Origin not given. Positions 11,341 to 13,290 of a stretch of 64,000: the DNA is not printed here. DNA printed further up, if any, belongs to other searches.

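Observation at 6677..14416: Cluster of a radical SAM/SPASM enzyme, a pentapeptide+TPR membrane protein, two GT-C ArnT-like transferases and a GT2 polyprenyl-phosphate sugar synthase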

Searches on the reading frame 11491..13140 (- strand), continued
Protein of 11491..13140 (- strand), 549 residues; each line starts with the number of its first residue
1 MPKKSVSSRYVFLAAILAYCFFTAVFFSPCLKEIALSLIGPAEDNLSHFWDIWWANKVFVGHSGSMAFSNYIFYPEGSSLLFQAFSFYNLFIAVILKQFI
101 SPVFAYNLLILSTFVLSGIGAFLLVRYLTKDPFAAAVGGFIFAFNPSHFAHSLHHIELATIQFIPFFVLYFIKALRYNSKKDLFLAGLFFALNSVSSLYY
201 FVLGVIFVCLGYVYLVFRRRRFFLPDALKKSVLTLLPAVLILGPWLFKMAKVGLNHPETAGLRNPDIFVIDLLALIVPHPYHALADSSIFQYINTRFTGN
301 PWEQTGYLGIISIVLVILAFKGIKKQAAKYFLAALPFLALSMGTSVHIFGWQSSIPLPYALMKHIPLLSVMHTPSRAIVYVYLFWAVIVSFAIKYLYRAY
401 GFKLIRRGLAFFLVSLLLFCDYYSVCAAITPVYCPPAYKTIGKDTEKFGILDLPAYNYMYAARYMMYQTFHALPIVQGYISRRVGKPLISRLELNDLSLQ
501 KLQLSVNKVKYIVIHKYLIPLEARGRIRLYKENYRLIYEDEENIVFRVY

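Call 22: find_related_loci(query=A1, collection=genome_contigs, flank=10000)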
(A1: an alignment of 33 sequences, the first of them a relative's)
Query A1 (549 aa) in genome_contigs; peptide patterns used: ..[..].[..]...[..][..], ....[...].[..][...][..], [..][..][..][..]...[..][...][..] (x = any residue, [..] = any of these).
219 stretches matched a pattern; 80 encode a relative of the query (tblastn E <= 1e-3); 79 distinct loci.
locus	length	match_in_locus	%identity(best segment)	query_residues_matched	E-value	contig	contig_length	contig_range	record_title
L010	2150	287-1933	46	1-549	5e-167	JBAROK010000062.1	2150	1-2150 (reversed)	MAG: Candidatus Omnitrophota bacterium isolate MFD13429_ilm_asm_bin15 k127_116499, whole genome shotgun sequence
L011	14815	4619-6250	44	3-549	2e-145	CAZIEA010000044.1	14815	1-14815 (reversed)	MAG TPA_asm: uncultured bacterium isolate SRP090828_co4_59 genome assembly, contig: NODE_1202_length_14815_cov_11.446816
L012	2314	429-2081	44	9-549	3e-153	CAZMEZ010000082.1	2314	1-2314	MAG TPA_asm: uncultured Planctomycetia bacterium isolate SRP141376_co1_78 genome assembly, contig: NODE_67974_length_231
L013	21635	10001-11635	44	1-549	3e-139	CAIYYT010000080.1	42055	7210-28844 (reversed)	uncultured bacterium isolate AlinenSedimentsCore2_bin-0496 genome assembly, contig: bin-0496:080/266, whole genome shotg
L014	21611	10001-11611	44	9-549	1e-138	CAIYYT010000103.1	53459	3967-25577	uncultured bacterium isolate AlinenSedimentsCore2_bin-0496 genome assembly, contig: bin-0496:103/266, whole genome shotg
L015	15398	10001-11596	43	15-549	2e-139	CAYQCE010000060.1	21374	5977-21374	MAG TPA_asm: uncultured Ignavibacteria bacterium isolate SRP141376_co4_284 genome assembly, contig: NODE_4333_length_213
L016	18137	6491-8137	45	9-549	1e-146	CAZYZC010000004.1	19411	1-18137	MAG TPA_asm: uncultured Planctomycetia bacterium isolate SRP178699_co1_490 genome assembly, contig: NODE_3416_length_194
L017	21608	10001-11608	44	9-548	8e-134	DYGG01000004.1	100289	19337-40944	MAG TPA_asm: Ignavibacterium sp. isolate BE2012_50_10 Afr_mines_BE2012_113_length_100289_cov_4_466808, whole genome shot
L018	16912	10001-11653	42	1-549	7e-133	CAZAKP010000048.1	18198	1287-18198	MAG TPA_asm: uncultured bacterium isolate SRP098346_co1_22 genome assembly, contig: NODE_3106_length_18198_cov_20.631373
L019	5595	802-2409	44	9-549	5e-133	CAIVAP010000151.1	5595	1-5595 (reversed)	uncultured bacterium isolate AlinenSediments_bin-0053 genome assembly, contig: bin-0053:151/302, whole genome shotgun se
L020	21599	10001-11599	44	13-549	5e-131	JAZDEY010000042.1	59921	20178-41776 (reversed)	MAG: Candidatus Eisenbacteria bacterium isolate MEGAHIT-group-0.172 k141_2516633, whole genome shotgun sequence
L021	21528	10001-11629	41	3-549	3e-131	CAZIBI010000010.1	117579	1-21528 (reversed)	MAG TPA_asm: uncultured Ignavibacteria bacterium isolate binchicken_co199_86 genome assembly, contig: NODE_217_length_11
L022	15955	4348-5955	44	11-549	5e-131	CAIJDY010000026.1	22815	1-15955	MAG: Candidatus Omnitrophica bacterium isolate AM5_bin-0692 genome assembly, contig: bin-0692:026/229, whole genome shot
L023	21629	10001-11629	41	2-548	6e-131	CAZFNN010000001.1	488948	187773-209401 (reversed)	MAG TPA_asm: uncultured Ignavibacteria bacterium isolate SRP323723_co1_126 genome assembly, contig: NODE_3_length_488948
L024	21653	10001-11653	42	1-549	6e-130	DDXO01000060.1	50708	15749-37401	MAG TPA_asm: candidate division WOR-3 bacterium UBA2258 UBA2258_contig_15353, whole genome shotgun sequence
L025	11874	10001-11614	56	14-549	0e+0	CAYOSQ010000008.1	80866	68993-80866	MAG TPA_asm: uncultured Planctomycetia bacterium isolate SRP077602_co2_125 genome assembly, contig: NODE_418_length_8086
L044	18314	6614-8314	41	1-549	4e-133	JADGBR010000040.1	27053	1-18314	MAG: Candidatus Omnitrophota bacterium isolate nW3bin14 nW3_bin14_NODE_40_length_27053_cov_3.483213, whole genome shotgu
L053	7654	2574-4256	34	4-549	2e-87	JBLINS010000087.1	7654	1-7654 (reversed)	MAG: Candidatus Omnitrophota bacterium isolate 3300053785_196 Ga0535658_0030116, whole genome shotgun sequence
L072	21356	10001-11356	33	29-482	9e-66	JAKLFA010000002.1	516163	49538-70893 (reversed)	MAG: Candidatus Omnitrophota bacterium isolate RA.bin146 RA.bin146_2, whole genome shotgun sequence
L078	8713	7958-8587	50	15-224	3e-59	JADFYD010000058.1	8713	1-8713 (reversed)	MAG: Candidatus Omnitrophota bacterium isolate nDJH6bin13 nDJH6_bin13_NODE_58_length_8713_cov_3.900419, whole genome sho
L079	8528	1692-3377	28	13-547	9e-45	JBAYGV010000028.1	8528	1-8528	MAG: Candidatus Micrarchaeia archaeon isolate SO_2016_GW1_133 scaffold15554_OW334_2016, whole genome shotgun sequence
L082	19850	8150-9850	27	3-546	4e-32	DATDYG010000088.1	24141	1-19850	MAG TPA_asm: Candidatus Bilamarchaeaceae archaeon isolate SMAG_U8159 k141_2170320, whole genome shotgun sequence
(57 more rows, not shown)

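Call 30: search_protein_families(library=pfam, alignment_id=A2, max_evalue=0.001)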
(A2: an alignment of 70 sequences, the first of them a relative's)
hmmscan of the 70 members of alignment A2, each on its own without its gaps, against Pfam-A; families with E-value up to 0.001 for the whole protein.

A. member 1, L011:254-3934:- (1226 aa): 11 families
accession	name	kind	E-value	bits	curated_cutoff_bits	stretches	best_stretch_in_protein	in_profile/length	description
PF08448.16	PAS_4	-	4.8e-40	136.6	23.1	3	602-712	2-109/110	PAS fold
PF13426.13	PAS_9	-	1.4e-39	135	27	4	286-387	2-103/103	PAS domain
PF00989.32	PAS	-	6.4e-34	116.8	22.6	4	28-139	3-113/113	PAS fold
PF13188.13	PAS_8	-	5.4e-28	96.3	21.8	2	276-319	2-45/65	PAS domain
PF02518.31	HATPase_c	-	1.1e-21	77.8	26.4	1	959-1080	2-109/111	Histidine kinase-, DNA gyrase B-, and HSP90-like ATPase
PF00072.30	Response_reg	-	1.6e-20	73.8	30.2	1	1102-1213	1-110/111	Response regulator receiver domain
PF08447.18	PAS_3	-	5.6e-13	49.4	25.6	1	300-368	3-73/89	PAS fold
PF00512.31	HisKA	-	2e-09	37.8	26.9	1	854-917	3-65/66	His Kinase A (phospho-acceptor) domain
PF13185.12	GAF_2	-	3.4e-07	31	28.6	1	521-581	75-135/136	GAF domain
PF01590.32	GAF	-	5.8e-07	30.5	22.4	1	518-581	70-133/133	GAF domain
PF12860.13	PAS_7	-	3.9e-05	24.2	27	0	33-146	2-114/115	PAS fold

B. families by the number of members that match (of 70 scanned): 72 families (the first 25 are shown)
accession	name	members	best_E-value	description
PF00534.26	Glycos_transf_1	10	2.9e-38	Glycosyl transferases group 1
PF13692.12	Glyco_trans_1_4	10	8.8e-37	Glycosyl transferases group 1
PF00535.33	Glycos_transf_2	10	1.5e-28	Glycosyl transferase family 2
PF13641.12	Glyco_tranf_2_3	10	1.2e-10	Glycosyltransferase like family 2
PF13524.12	Glyco_trans_1_2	10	1.4e-09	Glycosyl transferase-like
PF08241.18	Methyltransf_11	9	1.7e-25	Methyltransferase domain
PF13847.12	Methyltransf_31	9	3.9e-21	Methyltransferase domain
PF13439.12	Glyco_transf_4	9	3.4e-13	Glycosyltransferase Family 4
PF07021.18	MetW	9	1.5e-09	Methionine biosynthesis protein MetW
PF13231.12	PMT_2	9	2.1e-09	Dolichyl-phosphate-mannose-protein mannosyltransferase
PF13489.12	Methyltransf_23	8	2.2e-23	Methyltransferase domain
PF13649.12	Methyltransf_25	8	8.1e-21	Methyltransferase domain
PF08242.18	Methyltransf_12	8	7.5e-17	Methyltransferase domain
PF10111.15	Glyco_tranf_2_2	7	9.6e-10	Glycosyltransferase like family 2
PF20706.3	GT4-conflict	7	8e-07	Family 4 Glycosyltransferase in conflict systems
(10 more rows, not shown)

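Call 31: search_protein_families(library=pfam, alignment_id=A3, max_evalue=0.001)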
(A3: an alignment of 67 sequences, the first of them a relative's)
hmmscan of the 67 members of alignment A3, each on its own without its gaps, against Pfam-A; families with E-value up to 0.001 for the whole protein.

A. member 1, L011:6486-7496:- (336 aa): 1 family
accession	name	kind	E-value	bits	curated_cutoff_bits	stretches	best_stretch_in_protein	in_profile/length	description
PF03706.18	LPG_synthase_TM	-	7.6e-41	141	33.4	1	23-322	2-298/302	Lysylphosphatidylglycerol synthase TM region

B. families by the number of members that match (of 67 scanned): 82 families (the first 25 are shown)
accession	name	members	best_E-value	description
PF13231.12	PMT_2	5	1.5e-09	Dolichyl-phosphate-mannose-protein mannosyltransferase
PF17432.8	DUF3458_C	4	2.1e-115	Domain of unknown function (DUF3458_C) ARM repeats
PF01433.26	Peptidase_M1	4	3.9e-53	Peptidase family M1 domain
PF11940.14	DUF3458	4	3.6e-28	Domain of unknown function (DUF3458) Ig-like fold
PF17900.6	Peptidase_M1_N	4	4.8e-14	Peptidase M1 N-terminal domain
PF13505.12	OMP_b-brl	4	3.9e-08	Outer membrane protein beta-barrel domain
PF09594.16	GT87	3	1.2e-32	Glycosyltransferase family 87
PF00535.33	Glycos_transf_2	3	3.1e-31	Glycosyl transferase family 2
PF02518.31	HATPase_c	3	1.4e-24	Histidine kinase-, DNA gyrase B-, and HSP90-like ATPase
PF00512.31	HisKA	3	2.5e-15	His Kinase A (phospho-acceptor) domain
PF04389.22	Peptidase_M28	2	2.8e-37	Peptidase family M28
PF01546.33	Peptidase_M20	2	9.5e-31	Peptidase family M20/M25/M40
PF04055.27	Radical_SAM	2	2.7e-19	Radical SAM superfamily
PF25788.1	Ig_Rha78A_N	2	3.1e-19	Rha78A-like, N-terminal immunoglobulin domain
PF00989.32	PAS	2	1.2e-14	PAS fold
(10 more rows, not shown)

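Call 32: predict_structure(alignment_id=A1)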
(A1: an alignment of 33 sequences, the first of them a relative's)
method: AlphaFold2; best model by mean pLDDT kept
length: 549 residues; sequences in the alignment: 33
mean_pLDDT: 89.9   pTM: 0.90
mean pLDDT of the five models: 89.9, 89.6, 88.7, 88.1, 87.9
residues with pLDDT >= 90: 369; 70-90: 151; 50-70: 24; < 50: 5
segments of 3 or more residues with pLDDT < 50: 1-5
pLDDT, mean of each block of 10 residues (from residue 1): 54 94 95 94 91 91 86 93 91 93 94 96 97 95 93 84 97 94 98 94 95 94 95 97 92 80 67 88 84 76 80 96 94 95 86 86 76 86 98 90 77 91 91 94 88 90 95 93 86 92 97 93 87 96 96
secondary structure, 60 per line:
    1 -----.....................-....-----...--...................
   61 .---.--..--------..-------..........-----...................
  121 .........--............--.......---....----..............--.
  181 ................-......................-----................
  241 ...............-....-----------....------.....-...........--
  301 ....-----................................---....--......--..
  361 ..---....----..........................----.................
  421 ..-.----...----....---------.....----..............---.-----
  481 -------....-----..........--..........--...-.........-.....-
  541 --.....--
elements in order: H6-26 H28-31 E37-39 H42-61 H87-96 H102-129 H132-143 H146-152 H156-159 H164-177 H180-196 H198-219 H225-255 H257-260 H272-275 H283-286 H288-298 H301-304 H310-341 E345-348 E351-356 H359-362 H366-369 H374-399 H404-422 E429-431 H436-439 E449-453 H458-471 H488-491 H497-506 E509-515 H525-533 E535-539 E543-547

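Call 35: fold_search(model_id=the predicted structure, library=pdb)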
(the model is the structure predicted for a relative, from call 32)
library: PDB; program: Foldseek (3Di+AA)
matches with E <= 10: 294; with E <= 0.001: 24
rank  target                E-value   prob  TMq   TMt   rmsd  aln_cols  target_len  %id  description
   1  6ezn_F                1.5e-09  1.00  0.56  0.48  11.4       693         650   12  Cryo-EM structure of the yeast oligosaccharyltransferase (OST) complex (released 2018-01-17)
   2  7oci_F                4.1e-09  1.00  0.54  0.48  11.0       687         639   12  Cryo-EM structure of yeast Ost6p containing oligosaccharyltransferase complex (released 2022-02-16)
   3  8age_A                5.3e-09  1.00  0.52  0.46  10.8       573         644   13  Structure of yeast oligosaccharylransferase complex with acceptor peptide bound (released 2022-12-07)
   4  7e9s_A                9.3e-09  1.00  0.54  0.37  12.3       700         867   14  Archaeal oligosaccharyltransferase AglB from Archaeoglobus fulgidus in complex with an inhibitory peptide and a dolich (released 2021-09-08)
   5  8agc_A                9.7e-09  1.00  0.52  0.43   9.9       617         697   14  Structure of yeast oligosaccharylransferase complex with lipid-linked oligosaccharide and non-acceptor peptide bound (released 2022-12-07)
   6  8agb_A                2.0e-08  1.00  0.52  0.46  11.6       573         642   12  Structure of yeast oligosaccharylransferase complex with lipid-linked oligosaccharide bound (released 2022-12-07)
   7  6c26_A                2.0e-08  1.00  0.53  0.46  12.2       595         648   14  The Cryo-EM structure of a eukaryotic oligosaccharyl transferase complex (released 2018-01-31)
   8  3wak                  3.2e-08  1.00  0.54  0.37  11.3       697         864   14  Crystal structure of the Archaeoglobus fulgidus oligosaccharyltransferase (O29867_ARCFU) in the apo form (released 2013-10-30)
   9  3waj                  3.2e-08  1.00  0.49  0.36  16.0       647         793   13  Crystal structure of the Archaeoglobus fulgidus oligosaccharyltransferase (O29867_ARCFU) complex with Zn and sulfate (released 2013-10-30)
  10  7zlh_A                5.8e-08  1.00  0.54  0.46  11.6       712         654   11  Cryo-EM structure of C-mannosyltransferase CeDPY19, in apo state, bound to CMT2-Fab and anti-Fab nanobody (released 2023-01-11)
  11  7zli_A                1.3e-07  1.00  0.51  0.44  14.6       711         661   11  Cryo-EM structure of C-mannosyltransferase CeDPY19, in complex with Dol25-P-Man and bound to CMT2-Fab and anti-Fab nan (released 2023-01-11)
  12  7zlg_A                1.4e-07  1.00  0.53  0.46  11.4       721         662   11  Cryo-EM structure of C-mannosyltransferase CeDPY19, in complex with acceptor peptide and bound to CMT2-Fab and anti-Fa (released 2023-01-11)
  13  6ftg_5                2.4e-07  1.00  0.53  0.46  11.9       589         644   11  Subtomogram average of OST-containing ribosome-translocon complexes from canine rough microsomal membranes (released 2018-03-21)
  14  6s7t_A                2.4e-07  1.00  0.51  0.41  14.5       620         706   11  Cryo-EM structure of human oligosaccharyltransferase complex OST-B (released 2019-12-18)
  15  9n9j_I                3.8e-07  1.00  0.50  0.41  17.4       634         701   10  Structure of a GRP94 folding intermediate engaged with a CCDC134- and FKBP11-bound secretory translocon (released 2025-11-19)
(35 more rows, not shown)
